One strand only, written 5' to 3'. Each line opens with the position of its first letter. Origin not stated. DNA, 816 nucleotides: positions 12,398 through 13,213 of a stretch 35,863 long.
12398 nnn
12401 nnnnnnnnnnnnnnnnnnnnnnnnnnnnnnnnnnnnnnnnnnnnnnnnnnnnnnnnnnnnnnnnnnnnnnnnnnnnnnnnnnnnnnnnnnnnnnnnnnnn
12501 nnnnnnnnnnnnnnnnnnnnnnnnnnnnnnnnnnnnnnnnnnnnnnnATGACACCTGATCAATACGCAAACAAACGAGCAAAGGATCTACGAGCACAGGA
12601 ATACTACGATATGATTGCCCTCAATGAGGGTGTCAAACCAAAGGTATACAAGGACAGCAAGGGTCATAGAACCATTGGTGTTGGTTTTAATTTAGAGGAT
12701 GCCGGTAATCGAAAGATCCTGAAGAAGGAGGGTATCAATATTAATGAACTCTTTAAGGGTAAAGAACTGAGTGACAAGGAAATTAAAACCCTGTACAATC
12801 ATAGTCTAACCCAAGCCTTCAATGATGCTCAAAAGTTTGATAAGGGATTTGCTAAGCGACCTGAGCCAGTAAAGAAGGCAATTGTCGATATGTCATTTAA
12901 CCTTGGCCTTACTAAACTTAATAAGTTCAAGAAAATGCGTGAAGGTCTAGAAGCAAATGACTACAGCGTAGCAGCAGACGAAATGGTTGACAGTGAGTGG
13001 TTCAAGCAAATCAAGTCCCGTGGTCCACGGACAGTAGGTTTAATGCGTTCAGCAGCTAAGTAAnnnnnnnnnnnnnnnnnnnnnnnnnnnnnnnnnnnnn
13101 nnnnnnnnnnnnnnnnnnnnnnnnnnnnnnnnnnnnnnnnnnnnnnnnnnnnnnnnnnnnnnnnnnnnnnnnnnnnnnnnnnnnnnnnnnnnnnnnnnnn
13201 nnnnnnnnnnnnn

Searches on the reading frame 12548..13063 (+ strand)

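Call 70: search_protein_families(library=pfam, proteins=[window:12548-13063:+], max_evalue=0.001)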
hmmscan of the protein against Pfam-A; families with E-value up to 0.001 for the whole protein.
window:12548-13063:+ (171 aa): 1 family
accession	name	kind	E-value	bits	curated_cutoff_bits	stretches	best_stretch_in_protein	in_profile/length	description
PF00959.24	Phage_lysozyme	-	1.6e-09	38.6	22.3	1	27-167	4-120/125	Phage lysozyme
